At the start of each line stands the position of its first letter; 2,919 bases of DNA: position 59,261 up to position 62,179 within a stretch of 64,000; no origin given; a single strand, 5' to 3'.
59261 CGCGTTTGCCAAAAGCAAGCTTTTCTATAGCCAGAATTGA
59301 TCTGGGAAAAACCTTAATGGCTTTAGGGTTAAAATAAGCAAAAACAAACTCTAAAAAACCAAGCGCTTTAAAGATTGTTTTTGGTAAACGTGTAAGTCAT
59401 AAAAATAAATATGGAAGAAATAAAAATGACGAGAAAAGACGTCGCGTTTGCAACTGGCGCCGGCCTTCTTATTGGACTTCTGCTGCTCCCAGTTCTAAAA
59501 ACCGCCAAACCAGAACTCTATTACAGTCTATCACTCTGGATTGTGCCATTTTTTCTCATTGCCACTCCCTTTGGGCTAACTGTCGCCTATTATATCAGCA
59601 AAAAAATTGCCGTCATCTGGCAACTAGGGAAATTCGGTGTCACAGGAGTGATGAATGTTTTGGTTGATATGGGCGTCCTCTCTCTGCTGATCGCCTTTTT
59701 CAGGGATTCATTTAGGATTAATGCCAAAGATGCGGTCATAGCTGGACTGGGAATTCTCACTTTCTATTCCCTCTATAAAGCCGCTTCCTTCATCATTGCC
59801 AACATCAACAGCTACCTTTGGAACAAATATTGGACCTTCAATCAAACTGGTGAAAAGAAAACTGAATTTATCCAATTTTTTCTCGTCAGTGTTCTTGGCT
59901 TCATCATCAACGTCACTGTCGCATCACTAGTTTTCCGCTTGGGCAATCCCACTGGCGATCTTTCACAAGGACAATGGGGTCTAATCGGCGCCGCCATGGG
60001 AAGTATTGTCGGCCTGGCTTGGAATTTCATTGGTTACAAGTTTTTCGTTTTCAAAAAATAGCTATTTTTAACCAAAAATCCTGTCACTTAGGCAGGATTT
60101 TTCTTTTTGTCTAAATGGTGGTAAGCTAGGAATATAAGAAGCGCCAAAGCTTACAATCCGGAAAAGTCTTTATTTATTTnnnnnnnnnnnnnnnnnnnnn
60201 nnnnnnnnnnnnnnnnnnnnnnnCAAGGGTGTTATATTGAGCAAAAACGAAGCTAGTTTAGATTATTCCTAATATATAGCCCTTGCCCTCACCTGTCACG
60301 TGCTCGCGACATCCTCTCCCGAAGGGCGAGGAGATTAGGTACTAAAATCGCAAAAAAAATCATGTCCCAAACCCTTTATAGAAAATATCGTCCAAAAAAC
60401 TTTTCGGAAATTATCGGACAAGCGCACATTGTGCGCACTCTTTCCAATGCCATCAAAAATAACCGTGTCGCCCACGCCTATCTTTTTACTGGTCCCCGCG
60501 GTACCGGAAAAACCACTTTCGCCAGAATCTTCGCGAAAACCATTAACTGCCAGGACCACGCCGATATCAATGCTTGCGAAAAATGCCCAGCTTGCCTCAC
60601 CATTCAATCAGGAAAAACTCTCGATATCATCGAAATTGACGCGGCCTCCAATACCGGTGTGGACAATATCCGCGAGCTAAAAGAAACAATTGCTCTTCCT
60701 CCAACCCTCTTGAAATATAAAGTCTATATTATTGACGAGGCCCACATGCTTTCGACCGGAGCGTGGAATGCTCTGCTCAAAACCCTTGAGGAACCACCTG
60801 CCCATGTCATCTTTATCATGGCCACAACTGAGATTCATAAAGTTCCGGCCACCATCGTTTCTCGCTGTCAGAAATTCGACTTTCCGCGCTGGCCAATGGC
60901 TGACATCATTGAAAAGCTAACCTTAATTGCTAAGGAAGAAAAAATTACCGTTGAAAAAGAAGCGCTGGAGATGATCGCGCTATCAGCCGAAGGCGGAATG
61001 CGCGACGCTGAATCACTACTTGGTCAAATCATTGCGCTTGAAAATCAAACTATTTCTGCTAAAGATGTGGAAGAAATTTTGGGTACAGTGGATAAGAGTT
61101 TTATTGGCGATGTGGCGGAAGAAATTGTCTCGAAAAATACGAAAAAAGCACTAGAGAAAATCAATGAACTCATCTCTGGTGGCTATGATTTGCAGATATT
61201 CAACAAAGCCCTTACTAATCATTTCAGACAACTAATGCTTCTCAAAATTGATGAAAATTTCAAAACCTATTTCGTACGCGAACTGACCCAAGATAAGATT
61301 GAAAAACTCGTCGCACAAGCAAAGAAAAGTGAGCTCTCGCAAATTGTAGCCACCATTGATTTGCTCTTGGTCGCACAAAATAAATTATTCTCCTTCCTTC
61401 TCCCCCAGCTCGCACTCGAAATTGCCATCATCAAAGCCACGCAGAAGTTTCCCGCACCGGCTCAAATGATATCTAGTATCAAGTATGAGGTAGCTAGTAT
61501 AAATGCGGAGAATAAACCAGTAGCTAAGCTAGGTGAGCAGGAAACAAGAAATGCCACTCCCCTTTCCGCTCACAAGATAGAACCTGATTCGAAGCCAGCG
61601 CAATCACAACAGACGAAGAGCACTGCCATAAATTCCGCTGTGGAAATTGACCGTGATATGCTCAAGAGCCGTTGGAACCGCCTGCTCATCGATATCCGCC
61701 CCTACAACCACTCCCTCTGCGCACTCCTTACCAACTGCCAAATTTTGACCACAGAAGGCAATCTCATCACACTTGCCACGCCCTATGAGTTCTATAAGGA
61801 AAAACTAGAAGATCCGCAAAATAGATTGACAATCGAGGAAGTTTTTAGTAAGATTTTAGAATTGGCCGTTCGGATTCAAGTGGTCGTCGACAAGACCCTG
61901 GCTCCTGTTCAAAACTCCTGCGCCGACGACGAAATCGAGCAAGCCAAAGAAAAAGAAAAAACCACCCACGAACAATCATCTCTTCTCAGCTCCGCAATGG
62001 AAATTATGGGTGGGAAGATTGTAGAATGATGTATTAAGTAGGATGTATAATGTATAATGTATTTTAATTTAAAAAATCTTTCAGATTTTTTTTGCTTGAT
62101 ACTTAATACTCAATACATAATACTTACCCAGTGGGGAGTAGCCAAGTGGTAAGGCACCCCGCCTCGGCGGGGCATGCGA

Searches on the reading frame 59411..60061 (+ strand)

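Call 76: search_protein_families(library=pfam, proteins=[window:59411-60061:+], max_evalue=0.001)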
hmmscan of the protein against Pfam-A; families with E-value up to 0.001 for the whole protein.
window:59411-60061:+ (216 aa): 1 family
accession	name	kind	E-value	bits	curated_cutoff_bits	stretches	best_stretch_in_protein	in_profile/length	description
PF04138.20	GtrA_DPMS_TM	-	1.2e-17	64.7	26.1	1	74-214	1-117/117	GtrA/DPMS, transmembrane domain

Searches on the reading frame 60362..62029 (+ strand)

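Call 76: search_protein_families(library=pfam, proteins=[window:60362-62029:+], max_evalue=0.001)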
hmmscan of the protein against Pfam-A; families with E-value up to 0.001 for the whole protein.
window:60362-62029:+ (555 aa): 14 families
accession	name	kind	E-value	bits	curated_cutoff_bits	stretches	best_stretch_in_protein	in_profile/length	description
PF13177.12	DNA_pol3_delta2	-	1.1e-47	162.4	27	1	20-176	2-159/161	DNA polymerase III, delta subunit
PF12169.13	DNA_pol3_gamma3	-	1e-15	58.2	24.4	1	231-371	1-141/143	DNA polymerase III subunits gamma and tau domain III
PF22608.2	DNAX_ATPase_lid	-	1.5e-12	47.5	27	1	182-226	2-46/49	DNA polymerase III clamp loader subunit, ATPase lid domain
PF00004.35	AAA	-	4.1e-12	47.1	21.2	1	41-171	2-125/131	ATPase family associated with various cellular activities (AAA)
PF13604.12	AAA_30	-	2.4e-07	31.2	27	1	40-152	21-122/191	AAA domain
PF13401.12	AAA_22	-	3.2e-07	31.2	27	1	40-159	8-127/130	AAA domain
PF05496.18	RuvB_N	-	4.1e-07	30.3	27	1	10-64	2-60/159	Holliday junction DNA helicase RuvB P-loop domain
PF05970.20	PIF1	-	5.9e-06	26.5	25.9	1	20-143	6-127/223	PIF1-like helicase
PF06068.19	TIP49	-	4.6e-05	23.2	23.8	0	26-62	38-75/347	TIP49 P-loop domain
PF13245.12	AAA_19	-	9.5e-05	23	25.1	0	30-152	4-123/134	AAA domain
PF04851.21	ResIII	-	0.00018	21.9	22.5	0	111-144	118-152/164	Type III restriction enzyme, res subunit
PF20964.2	DnaX_C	-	0.00038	20.8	26.2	0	428-529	6-108/113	DNA polymerase III subunit tau, C-terminal domain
PF13173.12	AAA_14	-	0.00042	20.8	27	0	39-144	4-86/129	AAA domain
PF13191.12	AAA_16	-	0.00068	20.6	32.6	0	21-137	6-151/167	AAA ATPase domain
